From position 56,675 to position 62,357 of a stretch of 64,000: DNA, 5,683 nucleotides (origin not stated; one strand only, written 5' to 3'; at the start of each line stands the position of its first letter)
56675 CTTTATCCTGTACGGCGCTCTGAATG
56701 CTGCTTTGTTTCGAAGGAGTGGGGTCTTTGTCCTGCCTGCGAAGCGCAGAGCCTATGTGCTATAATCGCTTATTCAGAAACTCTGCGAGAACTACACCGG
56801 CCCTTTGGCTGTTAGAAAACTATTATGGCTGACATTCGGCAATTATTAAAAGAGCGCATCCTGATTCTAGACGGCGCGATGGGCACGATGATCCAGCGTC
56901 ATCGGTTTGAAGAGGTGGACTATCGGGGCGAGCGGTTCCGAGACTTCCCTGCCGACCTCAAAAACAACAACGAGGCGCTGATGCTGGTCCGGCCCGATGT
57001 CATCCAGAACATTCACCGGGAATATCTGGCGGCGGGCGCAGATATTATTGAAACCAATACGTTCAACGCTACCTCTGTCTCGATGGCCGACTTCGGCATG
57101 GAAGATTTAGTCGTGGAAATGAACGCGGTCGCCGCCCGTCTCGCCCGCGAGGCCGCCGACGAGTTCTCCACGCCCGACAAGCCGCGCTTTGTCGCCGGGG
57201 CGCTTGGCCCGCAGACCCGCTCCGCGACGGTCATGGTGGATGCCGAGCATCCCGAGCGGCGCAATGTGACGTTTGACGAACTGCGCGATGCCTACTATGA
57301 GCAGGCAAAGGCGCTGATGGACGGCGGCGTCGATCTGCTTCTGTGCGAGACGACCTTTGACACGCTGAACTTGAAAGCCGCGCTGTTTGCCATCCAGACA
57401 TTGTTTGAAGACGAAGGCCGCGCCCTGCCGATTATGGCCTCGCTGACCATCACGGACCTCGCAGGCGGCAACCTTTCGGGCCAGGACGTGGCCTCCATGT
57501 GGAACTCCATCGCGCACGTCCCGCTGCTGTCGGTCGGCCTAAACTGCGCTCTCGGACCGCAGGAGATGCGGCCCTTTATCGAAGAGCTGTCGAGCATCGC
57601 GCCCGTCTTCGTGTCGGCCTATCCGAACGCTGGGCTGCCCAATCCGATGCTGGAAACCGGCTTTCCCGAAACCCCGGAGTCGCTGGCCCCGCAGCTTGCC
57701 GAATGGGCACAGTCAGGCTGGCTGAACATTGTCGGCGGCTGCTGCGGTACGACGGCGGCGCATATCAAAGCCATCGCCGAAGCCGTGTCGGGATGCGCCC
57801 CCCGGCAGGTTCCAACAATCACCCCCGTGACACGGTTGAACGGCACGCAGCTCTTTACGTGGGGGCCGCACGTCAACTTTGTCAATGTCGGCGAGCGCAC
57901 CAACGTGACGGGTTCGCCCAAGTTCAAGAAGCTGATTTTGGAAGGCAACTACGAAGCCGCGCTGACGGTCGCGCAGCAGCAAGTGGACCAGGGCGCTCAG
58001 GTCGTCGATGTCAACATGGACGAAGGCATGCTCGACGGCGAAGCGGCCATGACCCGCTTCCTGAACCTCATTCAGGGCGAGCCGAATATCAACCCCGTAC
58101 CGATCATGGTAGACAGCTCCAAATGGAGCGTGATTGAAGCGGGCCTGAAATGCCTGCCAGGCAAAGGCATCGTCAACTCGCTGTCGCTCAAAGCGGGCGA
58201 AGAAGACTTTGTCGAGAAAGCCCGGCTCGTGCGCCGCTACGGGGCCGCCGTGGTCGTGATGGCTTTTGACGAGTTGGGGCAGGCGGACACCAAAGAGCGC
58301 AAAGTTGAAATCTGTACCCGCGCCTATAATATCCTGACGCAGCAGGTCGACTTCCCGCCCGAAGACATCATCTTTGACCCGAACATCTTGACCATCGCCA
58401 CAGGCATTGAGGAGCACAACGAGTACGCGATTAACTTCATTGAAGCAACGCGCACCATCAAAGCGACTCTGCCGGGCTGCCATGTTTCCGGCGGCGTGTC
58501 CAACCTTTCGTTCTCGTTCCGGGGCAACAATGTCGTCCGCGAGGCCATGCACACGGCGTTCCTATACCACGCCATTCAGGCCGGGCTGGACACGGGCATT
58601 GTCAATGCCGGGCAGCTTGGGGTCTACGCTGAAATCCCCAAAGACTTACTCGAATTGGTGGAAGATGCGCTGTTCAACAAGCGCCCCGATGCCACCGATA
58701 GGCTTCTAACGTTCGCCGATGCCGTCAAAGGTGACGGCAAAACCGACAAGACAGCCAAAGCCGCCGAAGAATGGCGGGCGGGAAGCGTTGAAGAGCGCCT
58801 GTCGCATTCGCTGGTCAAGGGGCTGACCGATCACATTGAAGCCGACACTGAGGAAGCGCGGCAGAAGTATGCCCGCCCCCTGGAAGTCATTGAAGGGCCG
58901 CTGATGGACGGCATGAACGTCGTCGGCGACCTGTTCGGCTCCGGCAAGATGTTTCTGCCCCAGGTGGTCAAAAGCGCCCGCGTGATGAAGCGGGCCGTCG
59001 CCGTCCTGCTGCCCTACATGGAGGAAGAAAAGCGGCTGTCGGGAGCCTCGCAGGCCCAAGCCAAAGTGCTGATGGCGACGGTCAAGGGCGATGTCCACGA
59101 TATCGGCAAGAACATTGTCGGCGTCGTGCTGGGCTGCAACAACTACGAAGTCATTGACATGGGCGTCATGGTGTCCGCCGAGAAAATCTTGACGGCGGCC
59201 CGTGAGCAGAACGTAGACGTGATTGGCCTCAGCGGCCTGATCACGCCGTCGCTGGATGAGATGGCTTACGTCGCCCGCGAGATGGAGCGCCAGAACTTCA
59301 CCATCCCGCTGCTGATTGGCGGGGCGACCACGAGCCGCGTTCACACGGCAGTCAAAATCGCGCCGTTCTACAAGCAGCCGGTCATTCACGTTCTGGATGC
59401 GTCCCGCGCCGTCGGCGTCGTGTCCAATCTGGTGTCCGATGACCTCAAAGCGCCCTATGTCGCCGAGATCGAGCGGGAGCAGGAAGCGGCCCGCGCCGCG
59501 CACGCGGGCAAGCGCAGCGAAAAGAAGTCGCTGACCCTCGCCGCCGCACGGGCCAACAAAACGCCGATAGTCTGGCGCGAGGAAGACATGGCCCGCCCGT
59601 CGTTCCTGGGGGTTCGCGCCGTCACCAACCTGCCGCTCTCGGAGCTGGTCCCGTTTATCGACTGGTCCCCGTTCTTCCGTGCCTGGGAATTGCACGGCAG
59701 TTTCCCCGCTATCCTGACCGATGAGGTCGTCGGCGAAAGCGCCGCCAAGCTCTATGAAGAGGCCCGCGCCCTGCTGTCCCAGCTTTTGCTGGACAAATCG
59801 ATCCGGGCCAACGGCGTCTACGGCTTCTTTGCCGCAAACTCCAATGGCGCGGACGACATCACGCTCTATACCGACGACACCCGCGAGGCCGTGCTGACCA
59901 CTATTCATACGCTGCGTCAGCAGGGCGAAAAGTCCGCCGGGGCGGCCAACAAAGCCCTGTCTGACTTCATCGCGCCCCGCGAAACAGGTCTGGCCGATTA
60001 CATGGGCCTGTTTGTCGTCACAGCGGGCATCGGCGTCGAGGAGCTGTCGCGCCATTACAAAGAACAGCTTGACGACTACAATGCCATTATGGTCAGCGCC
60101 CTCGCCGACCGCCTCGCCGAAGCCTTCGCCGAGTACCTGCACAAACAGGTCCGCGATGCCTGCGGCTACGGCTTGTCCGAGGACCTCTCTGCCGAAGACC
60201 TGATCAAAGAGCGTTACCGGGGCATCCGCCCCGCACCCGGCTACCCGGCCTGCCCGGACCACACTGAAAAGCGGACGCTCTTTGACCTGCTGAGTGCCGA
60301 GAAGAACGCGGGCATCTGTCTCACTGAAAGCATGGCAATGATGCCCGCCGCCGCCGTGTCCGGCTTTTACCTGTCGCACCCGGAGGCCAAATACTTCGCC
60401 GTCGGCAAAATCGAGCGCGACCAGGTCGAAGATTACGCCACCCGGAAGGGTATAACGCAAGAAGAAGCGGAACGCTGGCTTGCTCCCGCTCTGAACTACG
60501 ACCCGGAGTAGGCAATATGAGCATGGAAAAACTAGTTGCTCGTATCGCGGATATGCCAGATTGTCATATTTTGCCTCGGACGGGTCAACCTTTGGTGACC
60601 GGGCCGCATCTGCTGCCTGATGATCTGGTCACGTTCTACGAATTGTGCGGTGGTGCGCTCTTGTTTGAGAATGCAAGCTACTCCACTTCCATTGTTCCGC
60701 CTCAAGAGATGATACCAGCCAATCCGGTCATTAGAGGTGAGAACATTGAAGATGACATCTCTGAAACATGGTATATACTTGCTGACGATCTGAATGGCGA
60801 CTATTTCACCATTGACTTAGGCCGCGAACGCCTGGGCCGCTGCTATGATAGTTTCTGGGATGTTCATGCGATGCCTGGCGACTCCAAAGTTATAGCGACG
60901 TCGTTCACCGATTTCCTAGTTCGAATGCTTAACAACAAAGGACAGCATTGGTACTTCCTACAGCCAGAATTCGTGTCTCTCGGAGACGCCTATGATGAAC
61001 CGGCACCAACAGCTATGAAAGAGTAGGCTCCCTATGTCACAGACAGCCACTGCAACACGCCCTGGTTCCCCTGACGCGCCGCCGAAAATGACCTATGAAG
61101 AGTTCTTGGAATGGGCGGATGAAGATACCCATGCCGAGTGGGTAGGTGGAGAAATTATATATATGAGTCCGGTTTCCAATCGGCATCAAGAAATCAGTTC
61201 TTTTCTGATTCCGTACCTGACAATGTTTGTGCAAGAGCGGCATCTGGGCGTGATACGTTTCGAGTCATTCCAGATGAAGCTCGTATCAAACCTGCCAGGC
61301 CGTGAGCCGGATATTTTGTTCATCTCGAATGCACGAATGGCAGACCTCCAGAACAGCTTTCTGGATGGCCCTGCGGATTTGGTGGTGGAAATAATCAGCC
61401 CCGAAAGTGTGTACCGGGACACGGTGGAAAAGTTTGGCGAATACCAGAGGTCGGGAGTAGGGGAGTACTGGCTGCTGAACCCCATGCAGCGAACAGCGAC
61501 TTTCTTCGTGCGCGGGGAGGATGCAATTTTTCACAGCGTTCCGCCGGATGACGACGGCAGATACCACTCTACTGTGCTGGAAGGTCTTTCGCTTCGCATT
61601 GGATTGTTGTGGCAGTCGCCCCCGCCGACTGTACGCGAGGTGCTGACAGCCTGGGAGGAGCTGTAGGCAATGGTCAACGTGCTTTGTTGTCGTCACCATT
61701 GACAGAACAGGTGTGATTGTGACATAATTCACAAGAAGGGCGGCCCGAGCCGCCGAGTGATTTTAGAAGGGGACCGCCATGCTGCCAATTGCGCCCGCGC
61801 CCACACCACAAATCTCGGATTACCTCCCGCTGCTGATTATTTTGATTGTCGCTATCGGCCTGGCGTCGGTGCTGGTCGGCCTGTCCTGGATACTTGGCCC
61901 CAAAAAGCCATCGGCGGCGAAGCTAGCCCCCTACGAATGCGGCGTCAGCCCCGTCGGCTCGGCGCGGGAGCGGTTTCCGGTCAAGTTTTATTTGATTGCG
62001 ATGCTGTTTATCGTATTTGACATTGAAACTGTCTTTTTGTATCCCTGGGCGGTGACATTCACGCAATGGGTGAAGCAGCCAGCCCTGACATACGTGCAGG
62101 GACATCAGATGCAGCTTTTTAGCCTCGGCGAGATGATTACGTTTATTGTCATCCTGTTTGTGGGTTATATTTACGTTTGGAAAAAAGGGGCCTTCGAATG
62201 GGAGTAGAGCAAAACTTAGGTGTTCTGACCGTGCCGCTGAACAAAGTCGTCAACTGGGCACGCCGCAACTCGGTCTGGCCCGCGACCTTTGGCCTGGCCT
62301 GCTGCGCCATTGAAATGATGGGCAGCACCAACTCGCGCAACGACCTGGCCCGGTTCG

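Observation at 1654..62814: Five or more repeat families share one two-hairpin arm design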

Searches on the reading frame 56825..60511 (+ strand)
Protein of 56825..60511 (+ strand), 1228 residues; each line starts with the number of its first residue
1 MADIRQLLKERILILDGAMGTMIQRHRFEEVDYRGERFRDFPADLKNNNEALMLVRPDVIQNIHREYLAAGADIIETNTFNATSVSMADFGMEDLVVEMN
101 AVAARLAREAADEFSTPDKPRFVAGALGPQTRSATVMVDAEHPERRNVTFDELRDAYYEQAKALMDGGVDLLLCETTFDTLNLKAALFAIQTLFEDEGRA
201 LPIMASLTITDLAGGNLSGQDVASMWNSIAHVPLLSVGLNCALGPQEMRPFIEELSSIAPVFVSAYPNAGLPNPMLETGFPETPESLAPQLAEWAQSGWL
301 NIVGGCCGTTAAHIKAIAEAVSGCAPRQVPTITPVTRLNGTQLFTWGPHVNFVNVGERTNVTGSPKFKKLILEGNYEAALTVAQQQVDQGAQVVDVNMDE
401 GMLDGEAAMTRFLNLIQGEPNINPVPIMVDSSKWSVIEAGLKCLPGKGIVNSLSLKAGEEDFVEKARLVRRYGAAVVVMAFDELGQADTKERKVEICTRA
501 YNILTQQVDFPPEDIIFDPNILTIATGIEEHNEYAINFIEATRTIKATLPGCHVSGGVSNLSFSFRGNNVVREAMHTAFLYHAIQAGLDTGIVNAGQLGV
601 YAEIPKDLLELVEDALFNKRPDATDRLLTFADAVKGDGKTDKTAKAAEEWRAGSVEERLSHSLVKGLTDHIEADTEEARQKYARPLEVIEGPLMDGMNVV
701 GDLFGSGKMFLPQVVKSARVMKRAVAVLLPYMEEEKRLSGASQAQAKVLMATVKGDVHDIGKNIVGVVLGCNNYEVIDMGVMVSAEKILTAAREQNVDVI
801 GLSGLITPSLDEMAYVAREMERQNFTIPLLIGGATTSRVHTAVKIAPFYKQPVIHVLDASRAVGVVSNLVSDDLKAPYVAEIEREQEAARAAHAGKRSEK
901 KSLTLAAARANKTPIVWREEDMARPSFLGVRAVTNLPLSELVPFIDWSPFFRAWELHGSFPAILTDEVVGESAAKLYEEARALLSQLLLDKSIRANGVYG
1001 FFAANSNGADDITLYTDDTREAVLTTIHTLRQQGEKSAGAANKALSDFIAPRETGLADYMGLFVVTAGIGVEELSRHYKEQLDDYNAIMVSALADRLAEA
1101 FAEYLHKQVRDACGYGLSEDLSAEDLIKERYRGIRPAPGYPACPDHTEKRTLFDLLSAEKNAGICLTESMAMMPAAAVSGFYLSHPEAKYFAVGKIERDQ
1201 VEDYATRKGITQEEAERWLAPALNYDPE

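Call 8: find_encoding_contigs(protein=window:56825-60511:+, flank=10000, max_places=6)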
Protein window:56825-60511:+ (1228 aa): no gene with exactly this product is on record in the collection.

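Call 11: find_related_loci(query=window:56825-60511:+, collection=genome_contigs, flank=10000)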
Query window:56825-60511:+ (1228 aa) in genome_contigs; peptide patterns used: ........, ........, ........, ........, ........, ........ (x = any residue, [..] = any of these).
600 stretches matched a pattern (row limit reached: there are more); 598 encode a relative of the query (tblastn E <= 1e-3); the best 80 are kept; 80 distinct loci.
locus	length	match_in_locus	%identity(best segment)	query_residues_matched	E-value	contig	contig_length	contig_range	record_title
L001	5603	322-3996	65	2-1228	0e+0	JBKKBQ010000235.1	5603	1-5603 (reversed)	MAG: Nitrospira sp. isolate swi_bin.367 S1Ck127_3145399_flag_1_multi_6.8408_len_5603, whole genome shotgun sequence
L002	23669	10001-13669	64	1-1228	0e+0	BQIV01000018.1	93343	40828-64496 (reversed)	MAG: Nitrospirales bacterium NPIRA02 DNA, sequence18, whole genome shotgun sequence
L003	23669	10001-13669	63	3-1225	0e+0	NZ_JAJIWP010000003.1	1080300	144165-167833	Mucilaginibacter sp. UR6-1 contig3, whole genome shotgun sequence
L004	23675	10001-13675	62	4-1227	0e+0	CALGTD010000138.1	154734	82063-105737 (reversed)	MAG TPA_asm: uncultured Spartobacteria bacterium isolate SRR4028130_bin.40_CONCOCT_v1.1_MAG genome assembly, contig: ERZ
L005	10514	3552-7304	61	4-1226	0e+0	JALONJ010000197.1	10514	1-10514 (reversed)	MAG: Microscillaceae bacterium isolate Prado074 scaffold_12539, whole genome shotgun sequence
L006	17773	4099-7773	62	1-1228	0e+0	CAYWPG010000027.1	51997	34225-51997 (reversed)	MAG TPA_asm: uncultured Alkalilimnicola sp. isolate SRP268622_co1_559 genome assembly, contig: NODE_1153_length_51997_co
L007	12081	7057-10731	61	4-1228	0e+0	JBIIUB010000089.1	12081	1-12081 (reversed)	MAG: Terrimicrobiaceae bacterium isolate ME2004-08-06_3300043437_group2_bin143 Rohwer_bin2585_scaffold_5330_c1, whole ge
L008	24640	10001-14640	61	1-1226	0e+0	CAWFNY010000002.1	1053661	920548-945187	MAG: uncultured Gemmatimonadales bacterium isolate MFD05942.bin.1.314 genome assembly, contig: contig_20318, whole genom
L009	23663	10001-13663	61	4-1228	0e+0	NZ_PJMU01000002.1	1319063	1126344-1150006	Pontibacter ramchanderi strain LP43 Ga0116985_102, whole genome shotgun sequence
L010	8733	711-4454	61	2-1228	0e+0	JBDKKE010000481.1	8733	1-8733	MAG: Verrucomicrobiota bacterium isolate gunnisonriver_2019_sw_WHONDRS-S19S_0062_B_bin.27 scaffold_312726, whole genome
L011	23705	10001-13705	62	3-1225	0e+0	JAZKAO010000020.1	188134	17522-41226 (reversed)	MAG: Bacteroidota bacterium isolate ADI_H3L2_1_122_18_3-bin030 ADIH3L21_B030_0_000000000020, whole genome shotgun sequen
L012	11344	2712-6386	59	1-1226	0e+0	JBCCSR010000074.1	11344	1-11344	MAG: Bacteroidota bacterium isolate P01_D01_bin.60 k141_2404266_length_11344_cov_7.0000, whole genome shotgun sequence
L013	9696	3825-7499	62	1-1225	0e+0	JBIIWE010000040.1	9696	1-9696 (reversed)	MAG: Daejeonella sp. isolate ME2005-04-11_3300042883_group2_bin138 Rohwer_bin1076_scaffold_6701_c1, whole genome shotgun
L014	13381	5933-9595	61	1-1226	0e+0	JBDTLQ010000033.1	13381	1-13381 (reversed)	MAG: Ignavibacteria bacterium isolate cluster3_bin.105 NODE_19081_length_13381_cov_4.680624, whole genome shotgun sequen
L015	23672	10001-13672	61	1-1225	0e+0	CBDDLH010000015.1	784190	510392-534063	MAG: Saprospiraceae bacterium isolate b9cdf043-2629-4f78-a2b9-f17c96e56062 genome assembly, contig: contig_15, whole gen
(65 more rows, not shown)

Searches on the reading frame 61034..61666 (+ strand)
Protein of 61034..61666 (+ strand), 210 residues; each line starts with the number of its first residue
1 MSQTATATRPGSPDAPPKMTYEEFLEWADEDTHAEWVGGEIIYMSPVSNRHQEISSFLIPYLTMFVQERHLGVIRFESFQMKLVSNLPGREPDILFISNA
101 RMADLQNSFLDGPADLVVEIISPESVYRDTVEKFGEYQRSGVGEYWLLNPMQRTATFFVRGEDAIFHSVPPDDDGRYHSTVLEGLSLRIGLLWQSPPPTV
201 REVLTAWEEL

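Call 100: search_protein_families(library=pfam, proteins=[window:61034-61666:+], max_evalue=0.00001)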
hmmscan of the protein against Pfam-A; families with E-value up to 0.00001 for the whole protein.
window:61034-61666:+ (210 aa): 1 family
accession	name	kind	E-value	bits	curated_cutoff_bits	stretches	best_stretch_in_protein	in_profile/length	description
PF05685.18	Uma2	-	5.2e-30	104.6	27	1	22-188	2-170/172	Putative restriction endonuclease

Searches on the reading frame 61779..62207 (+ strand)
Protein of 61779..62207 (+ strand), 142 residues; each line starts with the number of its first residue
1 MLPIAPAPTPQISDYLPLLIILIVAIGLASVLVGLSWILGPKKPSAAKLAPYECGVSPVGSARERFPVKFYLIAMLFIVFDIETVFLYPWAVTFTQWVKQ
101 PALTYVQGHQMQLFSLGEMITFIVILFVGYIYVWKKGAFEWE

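Call 100: search_protein_families(library=pfam, proteins=[window:61779-62207:+], max_evalue=0.00001)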
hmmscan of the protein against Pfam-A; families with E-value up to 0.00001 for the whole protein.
window:61779-62207:+ (142 aa): 1 family
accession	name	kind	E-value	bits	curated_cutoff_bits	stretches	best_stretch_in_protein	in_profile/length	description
PF00507.24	Oxidored_q4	-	5.7e-37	126.3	23.3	1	31-141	3-99/99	NADH-ubiquinone/plastoquinone oxidoreductase, chain 3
